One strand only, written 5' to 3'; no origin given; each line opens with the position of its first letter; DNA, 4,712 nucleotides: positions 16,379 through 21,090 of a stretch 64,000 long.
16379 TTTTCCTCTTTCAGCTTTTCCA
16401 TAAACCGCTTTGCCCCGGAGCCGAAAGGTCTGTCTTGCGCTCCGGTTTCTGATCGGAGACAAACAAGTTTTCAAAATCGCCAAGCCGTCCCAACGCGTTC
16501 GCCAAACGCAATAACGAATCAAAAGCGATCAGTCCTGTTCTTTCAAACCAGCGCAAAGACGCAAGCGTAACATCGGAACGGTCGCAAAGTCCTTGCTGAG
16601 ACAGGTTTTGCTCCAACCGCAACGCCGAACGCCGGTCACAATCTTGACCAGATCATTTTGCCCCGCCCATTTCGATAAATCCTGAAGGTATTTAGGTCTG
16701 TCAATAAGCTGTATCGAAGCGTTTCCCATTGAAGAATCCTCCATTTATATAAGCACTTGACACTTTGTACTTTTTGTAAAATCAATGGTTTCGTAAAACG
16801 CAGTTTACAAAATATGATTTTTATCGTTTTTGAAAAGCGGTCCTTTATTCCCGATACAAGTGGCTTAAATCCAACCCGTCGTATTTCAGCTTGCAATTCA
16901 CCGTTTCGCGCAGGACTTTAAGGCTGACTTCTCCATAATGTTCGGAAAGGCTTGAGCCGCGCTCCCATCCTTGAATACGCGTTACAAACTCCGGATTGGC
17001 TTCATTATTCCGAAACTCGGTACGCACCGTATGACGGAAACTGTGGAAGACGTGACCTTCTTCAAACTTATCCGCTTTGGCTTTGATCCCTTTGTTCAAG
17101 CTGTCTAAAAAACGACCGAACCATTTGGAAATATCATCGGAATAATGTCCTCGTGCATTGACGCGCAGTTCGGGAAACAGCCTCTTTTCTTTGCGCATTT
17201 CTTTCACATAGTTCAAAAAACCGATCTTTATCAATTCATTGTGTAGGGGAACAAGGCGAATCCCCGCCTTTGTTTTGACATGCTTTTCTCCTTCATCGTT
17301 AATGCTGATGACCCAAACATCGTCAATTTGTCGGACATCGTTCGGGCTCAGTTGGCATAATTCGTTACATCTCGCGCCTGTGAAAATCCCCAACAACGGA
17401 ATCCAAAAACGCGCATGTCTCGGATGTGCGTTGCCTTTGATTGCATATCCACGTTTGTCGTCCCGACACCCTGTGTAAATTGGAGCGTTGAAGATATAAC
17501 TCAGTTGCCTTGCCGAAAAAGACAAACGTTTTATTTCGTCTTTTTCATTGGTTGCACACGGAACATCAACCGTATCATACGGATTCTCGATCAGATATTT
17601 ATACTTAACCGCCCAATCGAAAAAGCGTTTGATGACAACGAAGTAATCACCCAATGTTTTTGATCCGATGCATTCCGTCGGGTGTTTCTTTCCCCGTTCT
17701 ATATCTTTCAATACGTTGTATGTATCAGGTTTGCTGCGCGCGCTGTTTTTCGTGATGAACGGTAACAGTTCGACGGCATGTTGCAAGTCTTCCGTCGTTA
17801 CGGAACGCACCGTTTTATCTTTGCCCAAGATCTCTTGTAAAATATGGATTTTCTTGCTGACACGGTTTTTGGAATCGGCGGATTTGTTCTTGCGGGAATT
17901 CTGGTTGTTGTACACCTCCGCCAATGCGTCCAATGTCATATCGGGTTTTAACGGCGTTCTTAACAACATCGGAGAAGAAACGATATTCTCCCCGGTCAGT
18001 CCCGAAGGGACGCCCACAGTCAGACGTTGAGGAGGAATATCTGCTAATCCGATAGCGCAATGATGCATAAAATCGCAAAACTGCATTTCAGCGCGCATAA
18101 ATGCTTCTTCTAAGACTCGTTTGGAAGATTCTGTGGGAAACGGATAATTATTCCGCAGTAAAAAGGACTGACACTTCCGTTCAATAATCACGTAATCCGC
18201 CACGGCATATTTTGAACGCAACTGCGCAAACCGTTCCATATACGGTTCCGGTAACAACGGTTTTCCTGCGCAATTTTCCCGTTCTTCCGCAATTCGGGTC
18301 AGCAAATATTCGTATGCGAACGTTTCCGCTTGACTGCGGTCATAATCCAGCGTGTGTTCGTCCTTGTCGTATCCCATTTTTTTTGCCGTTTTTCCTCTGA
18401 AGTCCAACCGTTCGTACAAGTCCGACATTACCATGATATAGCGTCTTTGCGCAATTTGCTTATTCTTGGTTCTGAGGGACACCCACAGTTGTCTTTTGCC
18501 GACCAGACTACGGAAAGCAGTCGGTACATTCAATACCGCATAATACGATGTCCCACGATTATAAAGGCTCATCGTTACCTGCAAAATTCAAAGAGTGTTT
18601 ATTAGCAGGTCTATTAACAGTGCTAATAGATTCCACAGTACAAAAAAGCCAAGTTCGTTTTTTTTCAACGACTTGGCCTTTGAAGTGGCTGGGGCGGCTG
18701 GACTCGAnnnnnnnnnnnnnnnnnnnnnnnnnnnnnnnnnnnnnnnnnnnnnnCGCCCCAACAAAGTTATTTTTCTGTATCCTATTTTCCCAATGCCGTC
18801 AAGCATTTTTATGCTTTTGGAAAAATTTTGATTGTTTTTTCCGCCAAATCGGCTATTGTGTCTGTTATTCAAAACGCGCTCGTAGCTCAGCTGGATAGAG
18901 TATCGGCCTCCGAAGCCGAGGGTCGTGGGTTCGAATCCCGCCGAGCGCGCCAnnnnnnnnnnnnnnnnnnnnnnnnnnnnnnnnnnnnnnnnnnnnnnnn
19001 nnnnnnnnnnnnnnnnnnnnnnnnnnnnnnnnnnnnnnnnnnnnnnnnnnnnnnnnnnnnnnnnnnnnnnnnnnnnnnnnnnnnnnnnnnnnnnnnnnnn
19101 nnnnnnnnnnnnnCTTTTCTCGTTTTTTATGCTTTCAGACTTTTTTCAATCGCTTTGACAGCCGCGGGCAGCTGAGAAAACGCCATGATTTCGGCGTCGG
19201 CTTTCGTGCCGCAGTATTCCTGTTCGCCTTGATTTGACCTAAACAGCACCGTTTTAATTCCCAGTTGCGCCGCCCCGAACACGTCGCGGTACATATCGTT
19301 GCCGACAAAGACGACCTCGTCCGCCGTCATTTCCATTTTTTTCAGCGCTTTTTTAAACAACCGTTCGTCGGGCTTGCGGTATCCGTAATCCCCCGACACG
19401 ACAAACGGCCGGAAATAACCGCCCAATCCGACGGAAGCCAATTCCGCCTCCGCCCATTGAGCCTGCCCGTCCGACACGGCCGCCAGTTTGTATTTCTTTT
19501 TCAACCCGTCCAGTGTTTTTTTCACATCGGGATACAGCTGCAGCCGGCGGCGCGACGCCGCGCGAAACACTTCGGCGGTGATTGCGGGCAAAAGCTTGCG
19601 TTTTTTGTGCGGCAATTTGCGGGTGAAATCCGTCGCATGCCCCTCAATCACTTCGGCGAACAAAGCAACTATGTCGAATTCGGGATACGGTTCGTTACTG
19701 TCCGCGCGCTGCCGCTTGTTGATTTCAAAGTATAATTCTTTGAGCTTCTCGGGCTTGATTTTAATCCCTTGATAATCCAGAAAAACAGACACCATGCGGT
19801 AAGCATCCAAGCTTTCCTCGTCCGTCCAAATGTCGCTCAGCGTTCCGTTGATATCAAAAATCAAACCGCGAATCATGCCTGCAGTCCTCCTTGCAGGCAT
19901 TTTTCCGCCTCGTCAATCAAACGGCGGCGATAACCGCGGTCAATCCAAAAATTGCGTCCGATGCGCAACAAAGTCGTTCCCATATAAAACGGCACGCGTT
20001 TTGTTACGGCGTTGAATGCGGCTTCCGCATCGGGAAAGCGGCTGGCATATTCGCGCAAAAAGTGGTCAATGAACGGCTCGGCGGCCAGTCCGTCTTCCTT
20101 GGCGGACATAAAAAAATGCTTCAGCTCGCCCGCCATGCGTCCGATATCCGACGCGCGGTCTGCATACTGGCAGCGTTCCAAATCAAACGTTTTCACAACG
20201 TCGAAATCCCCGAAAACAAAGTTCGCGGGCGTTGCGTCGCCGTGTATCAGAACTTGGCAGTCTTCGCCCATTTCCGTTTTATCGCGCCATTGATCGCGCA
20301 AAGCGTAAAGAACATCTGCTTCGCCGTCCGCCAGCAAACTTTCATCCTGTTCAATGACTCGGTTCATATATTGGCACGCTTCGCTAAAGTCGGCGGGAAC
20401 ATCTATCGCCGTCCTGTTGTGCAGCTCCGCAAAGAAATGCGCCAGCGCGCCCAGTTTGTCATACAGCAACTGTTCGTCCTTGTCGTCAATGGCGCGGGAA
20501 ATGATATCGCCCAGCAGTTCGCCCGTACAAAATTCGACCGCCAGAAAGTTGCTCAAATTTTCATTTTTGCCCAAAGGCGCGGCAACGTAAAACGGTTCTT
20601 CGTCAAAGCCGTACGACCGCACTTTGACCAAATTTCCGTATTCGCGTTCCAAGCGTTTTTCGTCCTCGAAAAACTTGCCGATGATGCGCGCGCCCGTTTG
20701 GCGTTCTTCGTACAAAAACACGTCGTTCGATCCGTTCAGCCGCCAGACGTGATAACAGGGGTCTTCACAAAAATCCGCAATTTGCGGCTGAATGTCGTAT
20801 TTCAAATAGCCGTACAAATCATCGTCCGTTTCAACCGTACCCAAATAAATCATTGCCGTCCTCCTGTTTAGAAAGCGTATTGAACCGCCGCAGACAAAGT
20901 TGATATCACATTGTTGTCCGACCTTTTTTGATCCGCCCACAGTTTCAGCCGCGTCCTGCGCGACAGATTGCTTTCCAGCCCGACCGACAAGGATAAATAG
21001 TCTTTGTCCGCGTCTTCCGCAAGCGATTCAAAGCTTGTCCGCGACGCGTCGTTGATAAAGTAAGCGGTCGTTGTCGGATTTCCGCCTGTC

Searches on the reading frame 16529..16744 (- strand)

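Call 79: search_protein_families(library=pfam, proteins=[window:16529-16744:-], max_evalue=0.1)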
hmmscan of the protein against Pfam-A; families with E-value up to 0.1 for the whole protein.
window:16529-16744:- (71 aa): 1 family
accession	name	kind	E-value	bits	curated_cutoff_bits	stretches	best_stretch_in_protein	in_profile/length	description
PF01637.24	ATPase_2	-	0.034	14.4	33.2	1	14-54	2-41/225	ATPase domain predominantly from Archaea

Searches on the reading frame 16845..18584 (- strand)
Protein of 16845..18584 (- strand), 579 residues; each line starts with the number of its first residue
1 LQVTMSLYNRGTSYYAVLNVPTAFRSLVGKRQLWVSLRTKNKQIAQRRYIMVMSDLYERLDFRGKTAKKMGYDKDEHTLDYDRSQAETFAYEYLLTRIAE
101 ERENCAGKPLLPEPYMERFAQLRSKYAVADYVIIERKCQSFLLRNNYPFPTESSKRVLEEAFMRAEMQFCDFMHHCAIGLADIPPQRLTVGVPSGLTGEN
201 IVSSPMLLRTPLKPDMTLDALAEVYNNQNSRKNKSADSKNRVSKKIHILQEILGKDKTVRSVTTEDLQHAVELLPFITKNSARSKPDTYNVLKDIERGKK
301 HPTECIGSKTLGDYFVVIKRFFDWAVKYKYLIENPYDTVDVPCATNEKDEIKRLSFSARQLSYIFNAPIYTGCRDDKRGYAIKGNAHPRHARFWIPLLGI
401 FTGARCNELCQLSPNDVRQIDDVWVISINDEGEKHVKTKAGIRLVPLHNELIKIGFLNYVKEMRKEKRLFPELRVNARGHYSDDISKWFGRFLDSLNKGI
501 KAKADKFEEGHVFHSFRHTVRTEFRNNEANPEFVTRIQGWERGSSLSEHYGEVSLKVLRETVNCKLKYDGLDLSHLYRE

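Call 30: search_protein_families(library=pfam, proteins=[window:16845-18584:-], max_evalue=0.01)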
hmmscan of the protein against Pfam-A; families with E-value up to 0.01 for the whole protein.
window:16845-18584:- (579 aa): 2 families
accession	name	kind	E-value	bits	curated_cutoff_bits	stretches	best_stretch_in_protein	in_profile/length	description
PF20172.3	DUF6538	-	7.8e-13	48.3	27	1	7-58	2-53/60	Domain of unknown function (DUF6538)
PF00589.27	Phage_integrase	-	8e-09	35.9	27.1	1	401-552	33-167/172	Phage integrase family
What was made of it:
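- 16845..18584 (-): Island integrase (DUF6538 + Phage_integrase), adjacent to the 3' end of tRNA-Gln. Call 30.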

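Call 83: search_protein_families(library=ncbifam, proteins=[window:16845-18584:-], max_evalue=0.01)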
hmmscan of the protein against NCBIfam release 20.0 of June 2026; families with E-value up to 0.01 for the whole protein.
window:16845-18584:- (579 aa): 2 families
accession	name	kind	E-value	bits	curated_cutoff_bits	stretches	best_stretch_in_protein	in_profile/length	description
NF040815.2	recomb_XerA_Arch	equivalog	4.7e-07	29.7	220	1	234-556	12-257/263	site-specific tyrosine recombinase/integron integrase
TIGR02225.1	recomb_XerD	equivalog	0.0004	19.8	329.6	1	266-559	24-280/290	site-specific tyrosine recombinase XerD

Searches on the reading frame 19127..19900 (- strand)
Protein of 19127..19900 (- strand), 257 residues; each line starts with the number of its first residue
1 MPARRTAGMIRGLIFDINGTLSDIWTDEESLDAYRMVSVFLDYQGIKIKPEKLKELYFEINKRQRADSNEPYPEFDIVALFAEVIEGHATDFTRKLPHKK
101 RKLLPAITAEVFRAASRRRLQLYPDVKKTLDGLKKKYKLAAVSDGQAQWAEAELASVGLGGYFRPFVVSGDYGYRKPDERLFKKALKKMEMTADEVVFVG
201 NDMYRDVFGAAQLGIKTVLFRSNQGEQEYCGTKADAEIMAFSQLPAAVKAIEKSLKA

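Call 30: search_protein_families(library=pfam, proteins=[window:19127-19900:-], max_evalue=0.01)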
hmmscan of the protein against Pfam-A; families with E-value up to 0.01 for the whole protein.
window:19127-19900:- (257 aa): 3 families
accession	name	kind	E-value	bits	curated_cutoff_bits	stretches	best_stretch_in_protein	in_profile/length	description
PF13419.12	HAD_2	-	8.8e-19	68.7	23.8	1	83-219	39-177/178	Haloacid dehalogenase-like hydrolase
PF00702.32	Hydrolase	-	3.8e-17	63.8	26.4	1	10-214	1-191/191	haloacid dehalogenase-like hydrolase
PF13242.12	Hydrolase_like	-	8.4e-09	35.7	22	1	174-230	2-58/75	HAD-hyrolase-like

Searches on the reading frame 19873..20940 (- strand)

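Call 30: search_protein_families(library=pfam, proteins=[window:19873-20940:-], max_evalue=0.01)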
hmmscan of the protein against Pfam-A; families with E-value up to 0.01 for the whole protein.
window:19873-20940:- (355 aa): 1 family
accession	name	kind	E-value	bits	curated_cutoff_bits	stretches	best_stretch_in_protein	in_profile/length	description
PF01636.29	APH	-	6e-11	43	23.2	1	71-288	10-223/239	Phosphotransferase enzyme family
